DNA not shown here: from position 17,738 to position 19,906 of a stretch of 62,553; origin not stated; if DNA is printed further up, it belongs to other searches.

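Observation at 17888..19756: An exported, KH/S1-less, apparently catalytically dead PNPase homologue sits inside the secreted-protein array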

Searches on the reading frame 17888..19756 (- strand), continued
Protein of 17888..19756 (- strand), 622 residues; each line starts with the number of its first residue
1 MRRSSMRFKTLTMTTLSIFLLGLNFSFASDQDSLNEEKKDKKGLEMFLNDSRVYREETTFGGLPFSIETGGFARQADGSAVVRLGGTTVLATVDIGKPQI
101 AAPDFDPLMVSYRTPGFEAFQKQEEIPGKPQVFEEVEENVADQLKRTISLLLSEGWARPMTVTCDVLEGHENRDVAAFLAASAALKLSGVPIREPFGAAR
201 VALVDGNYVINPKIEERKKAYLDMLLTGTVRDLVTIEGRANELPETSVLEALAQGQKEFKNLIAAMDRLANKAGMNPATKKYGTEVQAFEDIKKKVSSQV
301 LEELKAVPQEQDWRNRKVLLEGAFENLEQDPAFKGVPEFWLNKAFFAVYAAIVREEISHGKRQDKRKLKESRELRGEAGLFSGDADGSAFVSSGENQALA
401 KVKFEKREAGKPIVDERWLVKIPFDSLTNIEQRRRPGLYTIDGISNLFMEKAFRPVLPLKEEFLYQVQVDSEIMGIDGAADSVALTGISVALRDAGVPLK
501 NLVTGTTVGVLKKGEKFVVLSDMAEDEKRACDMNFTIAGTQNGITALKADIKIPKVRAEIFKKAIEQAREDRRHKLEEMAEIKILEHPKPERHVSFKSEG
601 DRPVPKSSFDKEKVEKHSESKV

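Call 68: find_related_loci(query=P0268, collection=metagenome_contigs, flank=8000)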
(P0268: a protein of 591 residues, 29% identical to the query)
Query P0268 (591 aa) in metagenome_contigs; peptide patterns used: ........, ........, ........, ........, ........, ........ (x = any residue, [..] = any of these).
187 stretches matched a pattern; 8 encode a relative of the query (tblastn E <= 1e-3); 8 distinct loci.
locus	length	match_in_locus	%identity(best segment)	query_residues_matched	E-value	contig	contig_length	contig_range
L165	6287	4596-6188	31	10-537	2e-72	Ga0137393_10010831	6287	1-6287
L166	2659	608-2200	30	10-537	1e-72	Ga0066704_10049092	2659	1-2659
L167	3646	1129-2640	30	10-537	7e-70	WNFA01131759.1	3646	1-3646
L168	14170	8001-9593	30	10-537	9e-69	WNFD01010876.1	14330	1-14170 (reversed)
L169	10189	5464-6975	30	34-528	1e-54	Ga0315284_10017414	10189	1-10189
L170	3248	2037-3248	26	10-410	1e-34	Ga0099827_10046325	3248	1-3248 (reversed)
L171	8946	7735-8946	26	10-410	1e-34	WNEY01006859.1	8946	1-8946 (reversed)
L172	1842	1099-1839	26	79-327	3e-22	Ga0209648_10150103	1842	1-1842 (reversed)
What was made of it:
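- Tried and rejected: It could not be recovered (call 68).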

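Call 69: search_protein_families(library=padloc, proteins=[window:17888-19741:-, P0263, P0268], max_evalue=0.01)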
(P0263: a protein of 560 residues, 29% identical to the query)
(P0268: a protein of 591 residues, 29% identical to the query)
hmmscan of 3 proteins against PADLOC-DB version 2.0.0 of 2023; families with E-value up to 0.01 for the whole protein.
window:17888-19741:- (617 aa): 0 families

P0263 (560 aa): 0 families

P0268 (591 aa): 0 families

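Call 77: find_related_loci(query=P0005, collection=genome_contigs, flank=3000)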
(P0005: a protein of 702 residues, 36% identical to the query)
Query P0005 (702 aa) in genome_contigs; peptide patterns used: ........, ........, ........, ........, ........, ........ (x = any residue, [..] = any of these).
600 stretches matched a pattern (row limit reached: there are more); 514 encode a relative of the query (tblastn E <= 1e-3); the best 80 are kept; 80 distinct loci.
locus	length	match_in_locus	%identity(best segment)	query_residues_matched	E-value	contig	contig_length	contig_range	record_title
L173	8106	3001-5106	99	1-702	0e+0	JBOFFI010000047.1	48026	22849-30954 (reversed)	MAG: Alphaproteobacteria bacterium isolate WFFMC_MAG_102 k139_104358_flag=0_multi=17.3649_len=48026, whole genome shotgu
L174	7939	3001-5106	96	1-702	0e+0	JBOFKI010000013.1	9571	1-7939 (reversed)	MAG: Alphaproteobacteria bacterium isolate WFFMC_MAG_370 k139_12562_flag=0_multi=9.9618_len=9571, whole genome shotgun s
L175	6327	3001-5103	97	1-701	0e+0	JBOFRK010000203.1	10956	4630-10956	MAG: Alphaproteobacteria bacterium isolate WFFMC_MAG_684 k139_26176_flag=1_multi=4.9959_len=10956, whole genome shotgun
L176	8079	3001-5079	68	1-692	0e+0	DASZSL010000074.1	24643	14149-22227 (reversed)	MAG TPA_asm: Dongiaceae bacterium isolate SMAG_U6049 k141_297671, whole genome shotgun sequence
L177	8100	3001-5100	67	1-701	0e+0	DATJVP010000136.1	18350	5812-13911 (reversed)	MAG TPA_asm: Stellaceae bacterium isolate SMAG_U15076 k141_2558779, whole genome shotgun sequence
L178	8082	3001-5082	68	1-692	0e+0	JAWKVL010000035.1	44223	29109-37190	MAG: Dongiaceae bacterium isolate BC3.46 BC3.46.fa-35, whole genome shotgun sequence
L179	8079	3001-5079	67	1-692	0e+0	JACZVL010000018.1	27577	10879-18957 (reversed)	MAG: Proteobacteria bacterium isolate B18T1L10 B18T1L10_NODE2134, whole genome shotgun sequence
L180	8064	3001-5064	66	1-687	0e+0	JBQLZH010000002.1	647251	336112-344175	MAG: Kiloniellales bacterium isolate bin_7 contig_2, whole genome shotgun sequence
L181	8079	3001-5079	68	1-692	0e+0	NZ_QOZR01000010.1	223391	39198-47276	Virgifigura deserti strain SYSU D60014 s1173_Contig10, whole genome shotgun sequence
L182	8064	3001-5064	66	1-687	0e+0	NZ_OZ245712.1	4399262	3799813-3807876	MAG: Algihabitans sp. isolate 17060fee-b3a7-40ed-b3ee-1277560e0bcf chromosome 1, complete sequence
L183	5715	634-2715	68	1-692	0e+0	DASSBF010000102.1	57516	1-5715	MAG TPA_asm: Dongiaceae bacterium isolate SMAG_U887 k141_589723, whole genome shotgun sequence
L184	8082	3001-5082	66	1-692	0e+0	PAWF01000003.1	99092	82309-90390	MAG: Gammaproteobacteria bacterium isolate SAT1367 90129, whole genome shotgun sequence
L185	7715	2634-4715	67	1-692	0e+0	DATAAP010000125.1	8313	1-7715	MAG TPA_asm: Alphaproteobacteria bacterium isolate SMAG_U6675 k141_3318581, whole genome shotgun sequence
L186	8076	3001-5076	66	1-692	0e+0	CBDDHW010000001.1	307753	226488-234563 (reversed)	MAG: Rhodospirillaceae bacterium isolate 1ec66c8d-06de-4981-a354-2a218cba640c genome assembly, contig: contig_1, whole g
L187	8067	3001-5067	67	1-687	0e+0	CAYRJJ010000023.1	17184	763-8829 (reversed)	MAG TPA_asm: uncultured Candidatus Finniella sp. isolate SRP219642_co6_87 genome assembly, contig: NODE_2833_length_1718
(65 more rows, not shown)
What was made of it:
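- Tried and rejected: The closest canonical PNPase, P0005, comes from another unclassified MAG (call 77).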
